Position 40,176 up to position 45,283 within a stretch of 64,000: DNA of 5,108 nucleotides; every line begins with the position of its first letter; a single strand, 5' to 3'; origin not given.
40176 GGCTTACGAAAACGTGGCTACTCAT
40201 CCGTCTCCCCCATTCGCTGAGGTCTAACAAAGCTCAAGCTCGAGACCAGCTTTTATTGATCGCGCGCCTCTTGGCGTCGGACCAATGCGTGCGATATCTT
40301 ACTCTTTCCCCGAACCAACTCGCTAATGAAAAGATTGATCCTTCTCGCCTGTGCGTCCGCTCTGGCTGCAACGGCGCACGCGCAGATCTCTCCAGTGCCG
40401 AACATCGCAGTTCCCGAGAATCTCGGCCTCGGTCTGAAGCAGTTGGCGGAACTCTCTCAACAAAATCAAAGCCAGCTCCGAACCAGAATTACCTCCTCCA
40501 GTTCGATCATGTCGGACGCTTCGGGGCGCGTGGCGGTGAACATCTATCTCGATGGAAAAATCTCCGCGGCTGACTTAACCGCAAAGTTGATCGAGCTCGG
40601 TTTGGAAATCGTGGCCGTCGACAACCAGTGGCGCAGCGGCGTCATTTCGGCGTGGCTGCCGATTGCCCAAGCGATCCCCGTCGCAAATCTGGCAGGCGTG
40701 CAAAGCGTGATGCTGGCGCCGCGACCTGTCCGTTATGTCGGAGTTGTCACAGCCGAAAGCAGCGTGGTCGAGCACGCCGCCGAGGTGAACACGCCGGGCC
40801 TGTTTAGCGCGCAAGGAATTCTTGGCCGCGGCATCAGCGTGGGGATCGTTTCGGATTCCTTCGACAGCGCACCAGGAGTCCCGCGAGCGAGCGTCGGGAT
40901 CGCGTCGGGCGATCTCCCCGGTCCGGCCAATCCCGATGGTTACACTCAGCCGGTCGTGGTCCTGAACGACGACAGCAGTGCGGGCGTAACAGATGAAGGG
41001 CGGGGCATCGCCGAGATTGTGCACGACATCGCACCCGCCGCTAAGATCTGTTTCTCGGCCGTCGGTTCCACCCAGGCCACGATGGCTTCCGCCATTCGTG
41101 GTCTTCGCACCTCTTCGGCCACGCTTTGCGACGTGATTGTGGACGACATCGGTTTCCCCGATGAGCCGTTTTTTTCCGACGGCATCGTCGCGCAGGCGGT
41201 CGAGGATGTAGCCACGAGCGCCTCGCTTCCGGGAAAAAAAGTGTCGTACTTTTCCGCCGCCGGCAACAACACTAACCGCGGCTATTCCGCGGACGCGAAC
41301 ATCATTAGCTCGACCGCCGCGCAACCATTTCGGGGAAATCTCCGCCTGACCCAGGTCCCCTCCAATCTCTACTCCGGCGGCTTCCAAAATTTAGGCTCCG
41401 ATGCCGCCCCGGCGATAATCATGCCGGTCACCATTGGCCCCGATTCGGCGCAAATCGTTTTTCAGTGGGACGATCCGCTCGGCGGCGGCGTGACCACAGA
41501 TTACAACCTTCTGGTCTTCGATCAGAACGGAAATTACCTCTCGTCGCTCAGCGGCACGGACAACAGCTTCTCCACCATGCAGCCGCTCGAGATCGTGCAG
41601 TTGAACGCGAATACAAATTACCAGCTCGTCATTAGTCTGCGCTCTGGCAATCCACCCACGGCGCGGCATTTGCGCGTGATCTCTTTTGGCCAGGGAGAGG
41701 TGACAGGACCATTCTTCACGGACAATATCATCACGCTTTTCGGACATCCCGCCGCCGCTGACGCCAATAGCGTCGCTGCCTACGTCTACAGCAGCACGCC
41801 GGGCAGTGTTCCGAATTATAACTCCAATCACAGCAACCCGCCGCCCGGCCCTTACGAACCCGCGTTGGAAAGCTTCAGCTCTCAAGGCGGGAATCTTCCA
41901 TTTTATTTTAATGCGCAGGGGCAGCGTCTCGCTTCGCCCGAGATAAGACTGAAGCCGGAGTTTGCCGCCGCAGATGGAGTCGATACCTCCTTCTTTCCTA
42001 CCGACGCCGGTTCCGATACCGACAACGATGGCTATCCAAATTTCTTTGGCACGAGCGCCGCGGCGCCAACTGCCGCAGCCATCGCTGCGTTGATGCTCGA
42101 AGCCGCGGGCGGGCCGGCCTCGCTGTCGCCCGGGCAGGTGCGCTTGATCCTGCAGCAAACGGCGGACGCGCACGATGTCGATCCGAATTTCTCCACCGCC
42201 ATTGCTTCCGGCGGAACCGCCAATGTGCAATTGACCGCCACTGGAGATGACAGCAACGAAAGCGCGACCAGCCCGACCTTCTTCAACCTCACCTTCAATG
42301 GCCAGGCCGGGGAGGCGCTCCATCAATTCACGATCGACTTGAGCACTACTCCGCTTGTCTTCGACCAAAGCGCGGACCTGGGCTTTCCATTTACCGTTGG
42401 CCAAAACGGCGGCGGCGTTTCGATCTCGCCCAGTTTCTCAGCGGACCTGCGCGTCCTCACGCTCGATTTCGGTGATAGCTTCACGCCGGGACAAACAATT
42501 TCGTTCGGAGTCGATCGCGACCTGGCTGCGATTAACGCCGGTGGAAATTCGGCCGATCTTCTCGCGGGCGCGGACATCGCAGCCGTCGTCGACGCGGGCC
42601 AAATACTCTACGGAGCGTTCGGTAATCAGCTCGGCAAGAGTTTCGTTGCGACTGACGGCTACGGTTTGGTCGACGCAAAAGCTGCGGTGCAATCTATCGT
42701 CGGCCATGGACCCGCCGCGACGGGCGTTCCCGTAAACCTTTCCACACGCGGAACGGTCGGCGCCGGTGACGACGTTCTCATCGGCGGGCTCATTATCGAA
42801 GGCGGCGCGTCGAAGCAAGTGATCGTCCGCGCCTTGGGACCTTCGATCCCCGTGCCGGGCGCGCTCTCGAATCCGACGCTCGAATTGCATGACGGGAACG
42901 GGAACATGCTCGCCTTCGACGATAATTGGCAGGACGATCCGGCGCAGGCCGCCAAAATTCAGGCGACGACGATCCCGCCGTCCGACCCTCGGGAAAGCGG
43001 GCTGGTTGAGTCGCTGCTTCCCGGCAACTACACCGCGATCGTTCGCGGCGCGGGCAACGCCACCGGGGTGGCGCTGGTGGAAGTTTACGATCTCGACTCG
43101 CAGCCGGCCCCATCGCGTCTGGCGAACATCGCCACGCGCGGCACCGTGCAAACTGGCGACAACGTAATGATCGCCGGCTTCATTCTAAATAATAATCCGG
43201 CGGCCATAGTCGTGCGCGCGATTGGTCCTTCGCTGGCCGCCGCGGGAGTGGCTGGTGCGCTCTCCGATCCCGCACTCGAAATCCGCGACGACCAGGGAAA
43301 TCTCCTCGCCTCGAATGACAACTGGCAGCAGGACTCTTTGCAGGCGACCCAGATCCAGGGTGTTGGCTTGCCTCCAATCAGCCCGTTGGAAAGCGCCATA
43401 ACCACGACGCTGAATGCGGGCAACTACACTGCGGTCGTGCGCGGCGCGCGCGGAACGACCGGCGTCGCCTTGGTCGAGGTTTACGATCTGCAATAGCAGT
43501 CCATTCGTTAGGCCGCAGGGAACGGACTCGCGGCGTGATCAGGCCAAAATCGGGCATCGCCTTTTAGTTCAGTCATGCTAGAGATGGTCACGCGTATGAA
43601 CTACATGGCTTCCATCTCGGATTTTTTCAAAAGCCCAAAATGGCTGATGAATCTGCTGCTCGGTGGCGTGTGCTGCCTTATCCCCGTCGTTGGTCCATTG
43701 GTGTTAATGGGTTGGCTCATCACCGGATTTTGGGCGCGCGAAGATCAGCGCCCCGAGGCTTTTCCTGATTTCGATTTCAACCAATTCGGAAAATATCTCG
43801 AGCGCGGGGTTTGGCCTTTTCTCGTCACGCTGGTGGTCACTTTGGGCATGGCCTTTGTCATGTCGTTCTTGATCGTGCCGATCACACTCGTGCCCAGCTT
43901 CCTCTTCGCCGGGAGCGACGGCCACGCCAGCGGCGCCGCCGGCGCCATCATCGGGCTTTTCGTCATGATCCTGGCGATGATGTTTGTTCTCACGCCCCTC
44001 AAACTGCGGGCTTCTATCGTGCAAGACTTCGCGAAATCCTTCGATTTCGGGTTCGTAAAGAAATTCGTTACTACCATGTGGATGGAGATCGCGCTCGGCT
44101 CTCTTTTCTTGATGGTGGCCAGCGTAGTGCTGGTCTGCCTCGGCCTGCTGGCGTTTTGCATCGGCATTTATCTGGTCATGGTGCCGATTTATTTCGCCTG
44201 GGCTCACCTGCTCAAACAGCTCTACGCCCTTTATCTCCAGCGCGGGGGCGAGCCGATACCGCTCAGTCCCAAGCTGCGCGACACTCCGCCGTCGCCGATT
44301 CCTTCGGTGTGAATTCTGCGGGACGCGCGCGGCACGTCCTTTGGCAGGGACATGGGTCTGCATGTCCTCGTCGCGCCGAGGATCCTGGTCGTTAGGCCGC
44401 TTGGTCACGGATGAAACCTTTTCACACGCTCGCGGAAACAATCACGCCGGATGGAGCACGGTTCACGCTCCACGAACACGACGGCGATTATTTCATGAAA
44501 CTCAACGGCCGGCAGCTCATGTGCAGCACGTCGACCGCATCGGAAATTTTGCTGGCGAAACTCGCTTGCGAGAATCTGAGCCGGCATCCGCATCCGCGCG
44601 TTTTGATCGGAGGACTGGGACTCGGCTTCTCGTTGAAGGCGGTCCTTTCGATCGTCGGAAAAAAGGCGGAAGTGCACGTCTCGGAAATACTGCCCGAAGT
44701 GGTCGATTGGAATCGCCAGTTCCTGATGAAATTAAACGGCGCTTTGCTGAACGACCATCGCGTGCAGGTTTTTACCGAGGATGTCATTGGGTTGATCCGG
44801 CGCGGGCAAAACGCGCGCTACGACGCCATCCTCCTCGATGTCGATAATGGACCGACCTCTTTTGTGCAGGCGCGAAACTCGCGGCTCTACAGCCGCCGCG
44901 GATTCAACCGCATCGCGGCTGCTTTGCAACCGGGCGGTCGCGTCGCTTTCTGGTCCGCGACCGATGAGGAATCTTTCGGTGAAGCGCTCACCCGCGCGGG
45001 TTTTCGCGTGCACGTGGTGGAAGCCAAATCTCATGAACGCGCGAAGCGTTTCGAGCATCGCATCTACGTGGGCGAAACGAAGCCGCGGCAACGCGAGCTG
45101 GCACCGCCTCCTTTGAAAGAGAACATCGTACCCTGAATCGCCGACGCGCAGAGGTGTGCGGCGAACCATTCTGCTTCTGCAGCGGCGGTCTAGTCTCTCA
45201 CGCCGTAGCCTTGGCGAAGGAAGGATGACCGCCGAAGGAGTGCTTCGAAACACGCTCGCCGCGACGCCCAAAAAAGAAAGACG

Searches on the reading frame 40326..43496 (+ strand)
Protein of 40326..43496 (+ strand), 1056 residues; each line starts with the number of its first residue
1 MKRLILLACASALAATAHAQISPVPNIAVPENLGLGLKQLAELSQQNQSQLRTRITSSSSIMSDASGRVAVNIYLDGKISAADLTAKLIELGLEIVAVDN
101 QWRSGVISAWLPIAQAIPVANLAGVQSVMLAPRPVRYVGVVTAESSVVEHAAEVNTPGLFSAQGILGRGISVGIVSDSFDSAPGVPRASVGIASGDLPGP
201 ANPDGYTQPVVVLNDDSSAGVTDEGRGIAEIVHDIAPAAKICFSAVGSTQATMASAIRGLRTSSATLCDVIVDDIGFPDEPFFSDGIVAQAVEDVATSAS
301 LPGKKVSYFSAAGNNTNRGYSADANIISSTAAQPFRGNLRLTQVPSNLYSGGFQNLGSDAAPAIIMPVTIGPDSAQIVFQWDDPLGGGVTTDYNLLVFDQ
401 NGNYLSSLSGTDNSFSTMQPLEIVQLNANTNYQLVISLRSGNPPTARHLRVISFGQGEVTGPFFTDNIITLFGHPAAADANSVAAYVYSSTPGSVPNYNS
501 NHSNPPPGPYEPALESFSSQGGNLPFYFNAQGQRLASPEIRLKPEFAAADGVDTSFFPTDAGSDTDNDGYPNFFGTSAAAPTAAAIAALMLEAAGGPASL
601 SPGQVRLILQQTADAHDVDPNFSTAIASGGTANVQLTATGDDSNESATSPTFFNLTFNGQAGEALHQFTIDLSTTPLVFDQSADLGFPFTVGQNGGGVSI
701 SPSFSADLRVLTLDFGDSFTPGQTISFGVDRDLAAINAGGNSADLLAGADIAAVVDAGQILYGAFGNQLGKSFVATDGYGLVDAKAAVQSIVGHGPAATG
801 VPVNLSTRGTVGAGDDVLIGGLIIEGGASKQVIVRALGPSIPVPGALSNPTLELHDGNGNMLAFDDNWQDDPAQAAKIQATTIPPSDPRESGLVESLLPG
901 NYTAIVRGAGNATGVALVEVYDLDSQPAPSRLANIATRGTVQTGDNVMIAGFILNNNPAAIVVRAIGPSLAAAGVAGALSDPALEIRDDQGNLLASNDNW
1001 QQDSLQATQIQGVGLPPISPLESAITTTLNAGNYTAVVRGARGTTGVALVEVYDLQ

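Call 7: search_protein_families(library=pfam, proteins=[window:40326-43493:+], max_evalue=0.01)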
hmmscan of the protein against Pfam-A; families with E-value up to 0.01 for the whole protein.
window:40326-43493:+ (1056 aa): 2 families
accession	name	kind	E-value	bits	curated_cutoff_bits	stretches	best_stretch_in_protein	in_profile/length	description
PF00082.27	Peptidase_S8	-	5.4e-11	42.8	21.8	1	227-616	73-276/288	Subtilase family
PF00041.27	fn3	-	0.0042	17.7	25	1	373-445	12-78/84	Fibronectin type III domain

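Call 8: search_protein_families(library=ncbifam, proteins=[window:40326-43493:+], max_evalue=0.01)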
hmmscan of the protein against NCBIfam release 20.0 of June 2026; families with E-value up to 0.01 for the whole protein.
window:40326-43493:+ (1056 aa): 0 families

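Call 52: list_cluster_members(proteins=[window:40326-43493:+, window:9744-13790:+, window:5029-9636:+, P0096, P0109, P0052])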
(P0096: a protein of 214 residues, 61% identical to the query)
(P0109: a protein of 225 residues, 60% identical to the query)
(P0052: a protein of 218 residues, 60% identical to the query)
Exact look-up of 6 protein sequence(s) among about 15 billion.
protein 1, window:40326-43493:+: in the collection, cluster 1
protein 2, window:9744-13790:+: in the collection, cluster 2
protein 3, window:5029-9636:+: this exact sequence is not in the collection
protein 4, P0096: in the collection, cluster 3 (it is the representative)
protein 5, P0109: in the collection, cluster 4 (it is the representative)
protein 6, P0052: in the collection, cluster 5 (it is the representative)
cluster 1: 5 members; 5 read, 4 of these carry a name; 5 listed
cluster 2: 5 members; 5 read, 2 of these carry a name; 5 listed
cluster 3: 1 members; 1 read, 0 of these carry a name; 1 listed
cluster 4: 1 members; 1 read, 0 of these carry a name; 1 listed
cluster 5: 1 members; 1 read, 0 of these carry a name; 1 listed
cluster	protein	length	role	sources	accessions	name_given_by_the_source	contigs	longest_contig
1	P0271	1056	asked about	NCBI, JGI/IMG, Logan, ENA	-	hypothetical protein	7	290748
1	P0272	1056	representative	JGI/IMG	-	hypothetical protein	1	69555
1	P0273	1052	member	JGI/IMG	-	hypothetical protein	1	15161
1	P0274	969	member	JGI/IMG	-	hypothetical protein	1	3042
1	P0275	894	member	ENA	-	-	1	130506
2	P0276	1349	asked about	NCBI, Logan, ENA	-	-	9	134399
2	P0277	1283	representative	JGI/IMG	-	PKD repeat protein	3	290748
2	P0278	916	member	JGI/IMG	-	hypothetical protein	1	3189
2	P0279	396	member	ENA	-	-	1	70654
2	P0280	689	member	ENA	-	-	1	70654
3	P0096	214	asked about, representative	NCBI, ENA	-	-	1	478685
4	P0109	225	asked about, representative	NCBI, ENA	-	-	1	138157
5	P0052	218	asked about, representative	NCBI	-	-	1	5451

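Call 53: find_encoding_contigs(protein=window:40326-43496:+, flank=1000, max_places=6)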
Protein window:40326-43496:+ (1056 aa): 17 contigs read that carry it; 6 places shown.
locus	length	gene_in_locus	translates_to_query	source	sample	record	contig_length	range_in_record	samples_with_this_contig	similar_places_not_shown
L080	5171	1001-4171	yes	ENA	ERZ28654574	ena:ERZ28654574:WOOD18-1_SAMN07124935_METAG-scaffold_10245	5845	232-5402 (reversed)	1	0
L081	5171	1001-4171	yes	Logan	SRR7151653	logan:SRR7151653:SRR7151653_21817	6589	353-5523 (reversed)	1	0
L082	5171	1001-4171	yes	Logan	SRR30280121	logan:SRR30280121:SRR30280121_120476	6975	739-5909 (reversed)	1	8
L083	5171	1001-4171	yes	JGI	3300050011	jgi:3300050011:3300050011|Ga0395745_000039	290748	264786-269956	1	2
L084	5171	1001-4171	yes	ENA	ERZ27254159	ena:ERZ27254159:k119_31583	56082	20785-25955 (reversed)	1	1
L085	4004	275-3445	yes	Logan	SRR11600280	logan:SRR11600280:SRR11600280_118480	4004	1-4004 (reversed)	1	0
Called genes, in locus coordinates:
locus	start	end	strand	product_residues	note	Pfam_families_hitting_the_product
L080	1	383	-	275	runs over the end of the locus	?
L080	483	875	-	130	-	PF01582:TIR, PF13676:TIR_2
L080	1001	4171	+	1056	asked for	PF00082:Peptidase_S8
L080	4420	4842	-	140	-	-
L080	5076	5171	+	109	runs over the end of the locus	?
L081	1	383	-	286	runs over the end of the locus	PF08239:SH3_3 (weak)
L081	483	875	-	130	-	PF01582:TIR, PF13676:TIR_2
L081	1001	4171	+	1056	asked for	PF00082:Peptidase_S8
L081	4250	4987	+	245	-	PF13197:DUF4013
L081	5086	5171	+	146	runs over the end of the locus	?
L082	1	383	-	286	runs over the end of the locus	PF08239:SH3_3 (weak)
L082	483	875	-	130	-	PF01582:TIR, PF13676:TIR_2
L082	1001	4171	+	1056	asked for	PF00082:Peptidase_S8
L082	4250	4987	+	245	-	PF13197:DUF4013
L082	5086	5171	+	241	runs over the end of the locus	PF01564:Spermine_synth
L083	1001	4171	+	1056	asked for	PF00082:Peptidase_S8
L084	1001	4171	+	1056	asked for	PF00082:Peptidase_S8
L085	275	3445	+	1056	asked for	PF00082:Peptidase_S8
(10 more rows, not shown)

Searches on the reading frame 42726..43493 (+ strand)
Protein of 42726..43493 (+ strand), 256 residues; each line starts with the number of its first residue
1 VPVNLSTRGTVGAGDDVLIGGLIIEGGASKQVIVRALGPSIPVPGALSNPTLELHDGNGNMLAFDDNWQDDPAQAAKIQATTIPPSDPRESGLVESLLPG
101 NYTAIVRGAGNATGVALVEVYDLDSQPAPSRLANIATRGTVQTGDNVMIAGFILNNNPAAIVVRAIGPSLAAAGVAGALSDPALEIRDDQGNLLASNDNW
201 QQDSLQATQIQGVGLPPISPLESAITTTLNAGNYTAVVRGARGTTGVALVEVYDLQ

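Call 67: search_dna_similar(query=window:42726-43493:+, collection=plasmids, mode=protein, max_evalue=0.00001, max_rows=15)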
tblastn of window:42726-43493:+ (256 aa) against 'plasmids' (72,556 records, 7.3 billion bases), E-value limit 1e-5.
No match.
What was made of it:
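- Tried and rejected: No match (call 67).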

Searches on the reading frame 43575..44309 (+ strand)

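Call 46: search_protein_families(library=pfam, proteins=[window:43575-44309:+], max_evalue=0.001)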
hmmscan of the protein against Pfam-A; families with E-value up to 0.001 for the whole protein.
window:43575-44309:+ (245 aa): 1 family
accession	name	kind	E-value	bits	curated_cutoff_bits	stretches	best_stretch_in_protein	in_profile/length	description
PF13197.11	DUF4013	-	3.9e-09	37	26.9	1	31-192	3-165/168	Protein of unknown function (DUF4013)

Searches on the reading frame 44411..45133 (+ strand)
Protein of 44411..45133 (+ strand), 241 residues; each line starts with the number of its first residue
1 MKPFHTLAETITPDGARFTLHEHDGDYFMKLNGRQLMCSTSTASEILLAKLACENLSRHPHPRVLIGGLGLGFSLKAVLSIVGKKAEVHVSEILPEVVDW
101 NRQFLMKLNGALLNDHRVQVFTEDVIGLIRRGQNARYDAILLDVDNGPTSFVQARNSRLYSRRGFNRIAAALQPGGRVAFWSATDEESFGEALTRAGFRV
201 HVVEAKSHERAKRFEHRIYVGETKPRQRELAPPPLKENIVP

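Call 46: search_protein_families(library=pfam, proteins=[window:44411-45133:+], max_evalue=0.001)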
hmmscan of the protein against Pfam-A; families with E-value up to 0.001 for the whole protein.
window:44411-45133:+ (241 aa): 2 families
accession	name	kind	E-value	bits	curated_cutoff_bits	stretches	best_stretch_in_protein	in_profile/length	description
PF01564.23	Spermine_synth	-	3.6e-09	36.9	22.9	1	64-178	22-128/186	Spermine/spermidine synthase domain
PF05430.17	Methyltransf_30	-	0.00013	22.3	22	1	114-204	29-110/124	S-adenosyl-L-methionine-dependent methyltransferase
